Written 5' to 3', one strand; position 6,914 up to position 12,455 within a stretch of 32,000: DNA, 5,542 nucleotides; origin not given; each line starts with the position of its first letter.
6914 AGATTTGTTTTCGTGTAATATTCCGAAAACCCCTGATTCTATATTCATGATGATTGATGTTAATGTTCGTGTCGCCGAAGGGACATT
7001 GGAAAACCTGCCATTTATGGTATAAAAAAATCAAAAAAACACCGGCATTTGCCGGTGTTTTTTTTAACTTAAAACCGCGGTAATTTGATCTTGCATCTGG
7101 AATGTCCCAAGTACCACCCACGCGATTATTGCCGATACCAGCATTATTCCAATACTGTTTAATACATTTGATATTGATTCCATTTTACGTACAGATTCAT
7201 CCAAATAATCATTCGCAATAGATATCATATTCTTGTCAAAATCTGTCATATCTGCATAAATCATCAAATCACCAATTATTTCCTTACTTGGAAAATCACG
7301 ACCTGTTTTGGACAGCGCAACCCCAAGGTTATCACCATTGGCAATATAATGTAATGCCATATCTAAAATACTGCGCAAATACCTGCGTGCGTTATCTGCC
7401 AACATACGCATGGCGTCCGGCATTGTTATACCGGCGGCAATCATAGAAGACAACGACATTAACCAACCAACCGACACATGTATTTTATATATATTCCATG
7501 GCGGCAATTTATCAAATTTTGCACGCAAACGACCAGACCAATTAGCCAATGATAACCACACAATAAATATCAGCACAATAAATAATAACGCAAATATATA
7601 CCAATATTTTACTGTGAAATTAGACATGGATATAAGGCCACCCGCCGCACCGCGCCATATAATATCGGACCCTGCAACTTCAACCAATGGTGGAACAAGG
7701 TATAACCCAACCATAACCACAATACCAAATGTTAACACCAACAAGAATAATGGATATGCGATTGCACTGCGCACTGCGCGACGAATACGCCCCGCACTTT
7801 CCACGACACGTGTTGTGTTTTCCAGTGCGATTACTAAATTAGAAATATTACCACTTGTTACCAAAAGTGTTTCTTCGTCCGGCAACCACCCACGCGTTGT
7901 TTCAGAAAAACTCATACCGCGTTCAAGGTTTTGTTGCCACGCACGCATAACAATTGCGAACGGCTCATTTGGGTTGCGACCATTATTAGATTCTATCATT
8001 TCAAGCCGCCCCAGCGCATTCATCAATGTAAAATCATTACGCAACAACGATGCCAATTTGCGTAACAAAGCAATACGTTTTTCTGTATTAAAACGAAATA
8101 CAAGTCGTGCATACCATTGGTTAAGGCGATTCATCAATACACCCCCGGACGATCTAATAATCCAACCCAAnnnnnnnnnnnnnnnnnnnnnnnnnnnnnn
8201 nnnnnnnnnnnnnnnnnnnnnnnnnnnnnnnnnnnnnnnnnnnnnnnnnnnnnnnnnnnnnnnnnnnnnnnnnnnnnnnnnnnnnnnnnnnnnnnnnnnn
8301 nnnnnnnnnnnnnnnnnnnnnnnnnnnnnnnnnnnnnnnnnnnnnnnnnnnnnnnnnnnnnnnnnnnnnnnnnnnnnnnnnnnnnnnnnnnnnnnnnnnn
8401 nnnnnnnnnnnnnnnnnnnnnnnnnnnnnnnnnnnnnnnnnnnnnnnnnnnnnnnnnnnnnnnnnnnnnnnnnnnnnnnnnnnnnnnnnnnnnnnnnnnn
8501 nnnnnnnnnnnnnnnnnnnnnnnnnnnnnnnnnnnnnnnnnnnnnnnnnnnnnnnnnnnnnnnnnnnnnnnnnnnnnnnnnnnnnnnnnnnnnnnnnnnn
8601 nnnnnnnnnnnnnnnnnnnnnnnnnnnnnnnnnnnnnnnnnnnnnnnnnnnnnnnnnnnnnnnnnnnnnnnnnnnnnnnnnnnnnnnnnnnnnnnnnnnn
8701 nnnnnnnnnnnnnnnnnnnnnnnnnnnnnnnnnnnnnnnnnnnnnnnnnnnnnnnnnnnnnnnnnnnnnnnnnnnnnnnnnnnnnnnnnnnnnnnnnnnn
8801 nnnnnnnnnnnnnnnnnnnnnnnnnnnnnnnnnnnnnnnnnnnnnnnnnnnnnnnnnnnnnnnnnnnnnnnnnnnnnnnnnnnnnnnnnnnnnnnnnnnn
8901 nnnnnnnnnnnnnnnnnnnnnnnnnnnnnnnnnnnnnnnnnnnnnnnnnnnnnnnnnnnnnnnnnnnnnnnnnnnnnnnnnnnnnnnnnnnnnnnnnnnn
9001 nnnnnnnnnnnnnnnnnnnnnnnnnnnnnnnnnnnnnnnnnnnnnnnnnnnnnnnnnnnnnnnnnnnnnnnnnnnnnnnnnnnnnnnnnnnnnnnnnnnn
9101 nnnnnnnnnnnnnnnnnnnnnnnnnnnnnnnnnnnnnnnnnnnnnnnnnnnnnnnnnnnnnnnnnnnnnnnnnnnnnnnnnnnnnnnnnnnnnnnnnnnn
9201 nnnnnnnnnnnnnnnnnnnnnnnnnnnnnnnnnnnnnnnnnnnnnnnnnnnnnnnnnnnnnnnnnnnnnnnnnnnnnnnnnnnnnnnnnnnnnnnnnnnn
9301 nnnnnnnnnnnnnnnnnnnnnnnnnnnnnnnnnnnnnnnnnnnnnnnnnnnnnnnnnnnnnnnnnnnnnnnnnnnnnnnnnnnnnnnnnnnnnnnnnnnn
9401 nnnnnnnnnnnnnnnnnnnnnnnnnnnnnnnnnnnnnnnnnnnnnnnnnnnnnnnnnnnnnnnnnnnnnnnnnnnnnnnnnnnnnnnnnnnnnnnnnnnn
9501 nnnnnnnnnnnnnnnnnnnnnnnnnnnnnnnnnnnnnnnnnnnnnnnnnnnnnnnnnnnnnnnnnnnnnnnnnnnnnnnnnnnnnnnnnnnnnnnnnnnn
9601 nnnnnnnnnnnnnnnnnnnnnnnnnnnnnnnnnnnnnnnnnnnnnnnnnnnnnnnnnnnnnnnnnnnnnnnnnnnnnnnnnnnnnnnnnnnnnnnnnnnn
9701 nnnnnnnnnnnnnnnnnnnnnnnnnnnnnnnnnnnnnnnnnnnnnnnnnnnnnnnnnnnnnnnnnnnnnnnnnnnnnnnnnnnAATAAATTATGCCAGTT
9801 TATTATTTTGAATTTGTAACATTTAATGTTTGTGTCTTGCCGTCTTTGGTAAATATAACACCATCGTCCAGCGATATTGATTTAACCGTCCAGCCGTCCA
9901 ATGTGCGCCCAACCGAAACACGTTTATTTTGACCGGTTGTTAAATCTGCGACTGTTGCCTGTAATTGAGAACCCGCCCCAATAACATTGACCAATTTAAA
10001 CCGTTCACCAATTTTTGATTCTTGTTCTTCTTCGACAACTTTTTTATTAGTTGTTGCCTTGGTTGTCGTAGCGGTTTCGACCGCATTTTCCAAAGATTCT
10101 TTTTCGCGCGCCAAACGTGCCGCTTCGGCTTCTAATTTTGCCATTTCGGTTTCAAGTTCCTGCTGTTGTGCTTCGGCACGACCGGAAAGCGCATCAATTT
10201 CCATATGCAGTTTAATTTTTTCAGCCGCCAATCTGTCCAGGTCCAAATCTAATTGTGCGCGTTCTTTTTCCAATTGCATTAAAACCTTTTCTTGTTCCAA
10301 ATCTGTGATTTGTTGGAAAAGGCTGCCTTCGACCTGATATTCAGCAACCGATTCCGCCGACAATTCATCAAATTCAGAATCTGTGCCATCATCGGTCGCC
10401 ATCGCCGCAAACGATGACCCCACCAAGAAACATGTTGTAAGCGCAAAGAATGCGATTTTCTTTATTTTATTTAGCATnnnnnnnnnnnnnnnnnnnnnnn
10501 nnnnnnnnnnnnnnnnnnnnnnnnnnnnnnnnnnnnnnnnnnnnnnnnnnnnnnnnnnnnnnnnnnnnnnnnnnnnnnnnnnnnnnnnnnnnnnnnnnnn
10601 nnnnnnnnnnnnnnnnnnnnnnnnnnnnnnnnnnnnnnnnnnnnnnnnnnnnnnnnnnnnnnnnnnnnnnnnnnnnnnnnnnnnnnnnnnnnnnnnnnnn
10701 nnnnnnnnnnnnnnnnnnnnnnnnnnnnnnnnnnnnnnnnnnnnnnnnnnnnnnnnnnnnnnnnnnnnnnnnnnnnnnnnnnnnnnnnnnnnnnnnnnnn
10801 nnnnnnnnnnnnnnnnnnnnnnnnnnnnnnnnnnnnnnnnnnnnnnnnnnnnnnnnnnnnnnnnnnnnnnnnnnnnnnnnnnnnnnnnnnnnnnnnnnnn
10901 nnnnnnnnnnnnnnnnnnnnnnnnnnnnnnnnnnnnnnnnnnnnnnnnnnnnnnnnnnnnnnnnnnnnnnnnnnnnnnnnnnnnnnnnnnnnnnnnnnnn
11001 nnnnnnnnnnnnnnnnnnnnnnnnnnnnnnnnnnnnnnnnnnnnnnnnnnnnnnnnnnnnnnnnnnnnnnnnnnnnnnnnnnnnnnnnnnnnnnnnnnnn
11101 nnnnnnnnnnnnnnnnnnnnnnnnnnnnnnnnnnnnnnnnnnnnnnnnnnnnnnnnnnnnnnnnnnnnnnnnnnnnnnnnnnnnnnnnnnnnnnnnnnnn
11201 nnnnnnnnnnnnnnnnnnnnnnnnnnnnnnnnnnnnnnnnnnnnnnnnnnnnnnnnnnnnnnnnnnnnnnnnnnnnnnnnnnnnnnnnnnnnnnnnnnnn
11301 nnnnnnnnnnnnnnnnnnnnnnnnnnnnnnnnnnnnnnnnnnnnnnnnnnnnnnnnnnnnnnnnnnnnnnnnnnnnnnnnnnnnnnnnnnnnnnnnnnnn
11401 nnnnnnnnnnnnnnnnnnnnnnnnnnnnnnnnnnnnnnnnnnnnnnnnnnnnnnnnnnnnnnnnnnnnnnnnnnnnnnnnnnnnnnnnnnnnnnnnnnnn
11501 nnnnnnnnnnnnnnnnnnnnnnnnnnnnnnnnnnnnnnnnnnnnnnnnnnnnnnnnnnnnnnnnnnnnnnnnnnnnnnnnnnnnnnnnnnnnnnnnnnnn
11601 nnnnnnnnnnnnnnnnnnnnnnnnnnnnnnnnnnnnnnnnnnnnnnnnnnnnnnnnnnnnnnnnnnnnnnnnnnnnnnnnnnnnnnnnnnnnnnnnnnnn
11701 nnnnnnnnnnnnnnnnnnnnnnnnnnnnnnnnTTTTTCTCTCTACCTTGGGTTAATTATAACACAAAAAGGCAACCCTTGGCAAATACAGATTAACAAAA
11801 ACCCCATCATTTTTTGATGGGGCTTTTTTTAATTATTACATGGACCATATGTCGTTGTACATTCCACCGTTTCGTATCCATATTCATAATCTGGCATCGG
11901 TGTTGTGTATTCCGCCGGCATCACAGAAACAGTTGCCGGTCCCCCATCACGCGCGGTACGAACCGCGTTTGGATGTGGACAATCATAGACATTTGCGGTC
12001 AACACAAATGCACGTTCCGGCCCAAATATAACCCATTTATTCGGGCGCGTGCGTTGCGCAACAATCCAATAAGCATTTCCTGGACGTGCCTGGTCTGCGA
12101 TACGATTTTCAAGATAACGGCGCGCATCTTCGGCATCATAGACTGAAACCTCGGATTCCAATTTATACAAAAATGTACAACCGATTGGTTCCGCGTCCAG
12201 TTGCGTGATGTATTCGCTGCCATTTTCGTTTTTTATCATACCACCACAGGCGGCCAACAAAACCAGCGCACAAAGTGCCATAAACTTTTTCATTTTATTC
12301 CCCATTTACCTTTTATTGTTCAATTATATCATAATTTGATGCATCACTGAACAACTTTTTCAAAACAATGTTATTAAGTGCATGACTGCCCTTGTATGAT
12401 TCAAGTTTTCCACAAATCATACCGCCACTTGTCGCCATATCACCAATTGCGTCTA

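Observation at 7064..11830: Self-contained PilO-PilP-PilQ-PilR-like operon with no pilin, secretin or prepilin peptidase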

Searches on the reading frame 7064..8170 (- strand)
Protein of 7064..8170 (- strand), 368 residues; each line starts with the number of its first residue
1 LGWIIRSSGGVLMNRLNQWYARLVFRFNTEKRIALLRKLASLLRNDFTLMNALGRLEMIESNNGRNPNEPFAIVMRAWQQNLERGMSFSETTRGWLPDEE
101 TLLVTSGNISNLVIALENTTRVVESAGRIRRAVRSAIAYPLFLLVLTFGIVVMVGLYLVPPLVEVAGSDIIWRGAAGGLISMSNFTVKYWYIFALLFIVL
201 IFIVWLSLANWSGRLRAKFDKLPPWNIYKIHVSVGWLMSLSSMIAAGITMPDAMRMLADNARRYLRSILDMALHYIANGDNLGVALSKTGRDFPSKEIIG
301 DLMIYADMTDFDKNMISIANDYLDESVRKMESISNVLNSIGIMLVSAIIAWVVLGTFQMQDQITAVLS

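Call 3: search_protein_families(library=pfam, proteins=[window:7064-8170:-], max_evalue=1)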
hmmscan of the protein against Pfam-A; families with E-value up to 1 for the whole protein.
window:7064-8170:- (368 aa): 4 families
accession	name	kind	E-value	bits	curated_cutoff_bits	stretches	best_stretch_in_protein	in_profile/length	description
PF00482.28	T2SSF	-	6.7e-22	78.2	25.2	2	236-355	1-121/125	Type II secretion system (T2SS), protein F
PF20990.2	DUF2207_C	-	0.013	15.7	33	0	118-210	122-187/247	Predicted membrane protein (DUF2207) C-terminal domain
PF15420.11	Abhydrolase_9_N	-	0.04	14.4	27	1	186-269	48-131/208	Alpha/beta-hydrolase family N-terminus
PF03579.19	SHP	-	0.065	13.3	27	1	182-206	7-31/65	Small hydrophobic protein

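Call 4: search_protein_families(library=ncbifam, proteins=[window:7064-8170:-], max_evalue=1)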
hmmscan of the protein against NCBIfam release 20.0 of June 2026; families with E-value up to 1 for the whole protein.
window:7064-8170:- (368 aa): 5 families
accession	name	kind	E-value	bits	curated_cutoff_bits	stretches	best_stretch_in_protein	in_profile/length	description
NF041012.2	T4P_ComGB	equivalog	1.5e-17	64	240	1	31-288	2-257/332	competence type IV pilus assembly protein ComGB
TIGR02120.1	GspF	equivalog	1.5e-17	63.9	424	1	26-355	59-389/401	type II secretion system inner membrane protein GspF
NF007861.0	PRK10573.1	equivalog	2.7e-14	53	401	1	28-355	57-386/401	protein transport protein HofC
NF052606.1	T4PiliAsmPilCMyx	equivalog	4.9e-13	48.7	700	1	56-355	103-406/419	type IV pilus assembly protein PilC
NF052607.1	T4PiliAsmPilCThrm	equivalog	1.8e-10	40.5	700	1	31-367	66-404/406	type IV pilus assembly protein PilC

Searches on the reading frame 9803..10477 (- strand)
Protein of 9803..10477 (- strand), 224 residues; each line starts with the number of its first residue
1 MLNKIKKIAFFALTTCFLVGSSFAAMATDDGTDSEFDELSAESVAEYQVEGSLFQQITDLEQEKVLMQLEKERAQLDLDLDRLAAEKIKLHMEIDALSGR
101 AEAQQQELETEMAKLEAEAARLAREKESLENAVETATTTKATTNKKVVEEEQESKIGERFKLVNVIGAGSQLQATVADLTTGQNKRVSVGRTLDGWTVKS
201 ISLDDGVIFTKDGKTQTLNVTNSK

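Call 3: search_protein_families(library=pfam, proteins=[window:9803-10477:-], max_evalue=1)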
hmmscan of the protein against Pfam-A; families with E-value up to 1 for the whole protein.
window:9803-10477:- (224 aa): 9 families
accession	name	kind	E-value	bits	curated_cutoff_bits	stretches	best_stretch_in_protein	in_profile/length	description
PF11068.13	YlqD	-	0.00047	20.9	27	1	99-208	23-127/131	YlqD protein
PF24319.2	DUF7491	-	0.012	16.2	30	1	55-107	14-71/90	Coiled-coil region of unknown function (DUF7491)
PF23893.1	Y4YQ_C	-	0.014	15.6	27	1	181-217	16-52/53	Uncharacterised protein Y4YQ C-terminal domain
PF04977.20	DivIC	-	0.023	14.9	28.9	0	66-102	19-56/80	Septum formation initiator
PF25764.1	KIF21A_4th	-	0.068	13.3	33.1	1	69-171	19-121/183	KIF21A-like domain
PF07989.16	Cnn_1N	-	0.097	13.3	28.5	1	61-137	4-70/74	Centrosomin N-terminal motif 1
PF03961.19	FapA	-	0.23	11.5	31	1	49-148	134-242/272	Flagellar Assembly Protein A beta solenoid domain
PF20492.3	ERM_helical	-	0.28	11.7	40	1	61-138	31-111/120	Ezrin/radixin/moesin, alpha-helical domain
PF13988.11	DUF4225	-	0.59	10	25.9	1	122-182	3-63/165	Protein of unknown function (DUF4225)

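Call 4: search_protein_families(library=ncbifam, proteins=[window:9803-10477:-], max_evalue=1)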
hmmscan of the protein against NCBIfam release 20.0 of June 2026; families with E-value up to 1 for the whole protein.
window:9803-10477:- (224 aa): 16 families
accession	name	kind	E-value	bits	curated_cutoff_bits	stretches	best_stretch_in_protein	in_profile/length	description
TIGR03021.1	pilP_fam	equivalog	1.8e-08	35.4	34.65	1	106-205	8-115/119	type IV pilus biogenesis protein PilP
NF045487.1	ASRP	equivalog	0.00098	17.8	300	1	63-151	148-403/593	archaea-specific SMC-related protein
NF045780.1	TrlF_fam_ATP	equivalog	0.0014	17.4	350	1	55-165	589-701/944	TrlF family AAA-like ATPase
TIGR02169.1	SMC_prok_A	equivalog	0.0036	15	729.4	1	38-165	355-482/1165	chromosome segregation protein SMC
NF041534.1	rodZ_Strepcoccus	equivalog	0.0052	16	375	1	132-222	144-234/275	cytoskeleton protein RodZ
NF009344.0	PRK12705.1-1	equivalog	0.0074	14.9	831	1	55-158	81-187/572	hypothetical protein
NF047408.1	SA0632_fam_LP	equivalog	0.021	14.4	70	1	98-147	16-66/68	SA0632 family lipoprotein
NF006543.0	PRK09039.1-2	equivalog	0.049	13.4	305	1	60-155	50-141/350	peptidoglycan -binding protein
NF038340.1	SAR2788_fam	subfamily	0.1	12.4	50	0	105-184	50-133/177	SAR2788 family putative toxin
TIGR04211.1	SH3_and_anchor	equivalog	0.19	11.3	65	1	61-154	70-162/198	TIGR04211 family SH3 domain-containing protein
NF047368.1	collar_FlbB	equivalog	0.28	10.9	110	1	52-144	31-119/193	periplasmic-type flagellar collar protein FlbB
NF043073.1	MMSYN1_0195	equivalog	0.34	9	1250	1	55-175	351-468/1021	spermidine/putrescine ABC transporter permease/substrate-binding protein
NF005283.0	PRK06800.1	equivalog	0.6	9.9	192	1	92-150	34-92/228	flagellar assembly protein H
NF033885.1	conj_TraP_IncI1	equivalog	0.63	9.7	135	1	3-144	18-157/217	conjugal transfer protein TraP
NF033930.1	pneumo_PspA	exception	0.74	8.4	850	1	57-158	201-298/659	pneumococcal surface protein A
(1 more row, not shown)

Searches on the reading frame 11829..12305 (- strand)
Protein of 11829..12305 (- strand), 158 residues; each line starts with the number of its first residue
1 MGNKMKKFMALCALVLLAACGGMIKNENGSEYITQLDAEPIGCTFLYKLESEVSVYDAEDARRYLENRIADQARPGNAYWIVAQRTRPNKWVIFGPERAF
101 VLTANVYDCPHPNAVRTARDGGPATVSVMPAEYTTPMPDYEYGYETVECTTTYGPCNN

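Call 3: search_protein_families(library=pfam, proteins=[window:11829-12305:-], max_evalue=1)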
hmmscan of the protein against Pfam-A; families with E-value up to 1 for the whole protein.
window:11829-12305:- (158 aa): 0 families

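Call 4: search_protein_families(library=ncbifam, proteins=[window:11829-12305:-], max_evalue=1)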
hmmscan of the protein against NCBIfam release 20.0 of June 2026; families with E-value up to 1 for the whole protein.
window:11829-12305:- (158 aa): 3 families
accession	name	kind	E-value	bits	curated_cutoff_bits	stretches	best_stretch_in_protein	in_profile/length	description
TIGR03736.1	PRTRC_ThiF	hypoth_equivalog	0.044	13.1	144.75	1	52-113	110-170/245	PRTRC system ThiF family protein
NF047847.2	SS_mature_LptM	equivalog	0.082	13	27.7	1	5-21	1-21/31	LPS translocon maturation chaperone LptM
NF058647.1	lipo_LytA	equivalog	0.12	12.6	110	1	5-31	1-29/107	acidic lipoprotein LytA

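Call 39: search_protein_families(library=pfam, proteins=[window:11829-12293:-], max_evalue=5)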
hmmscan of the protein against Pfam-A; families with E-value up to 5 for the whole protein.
window:11829-12293:- (154 aa): 0 families
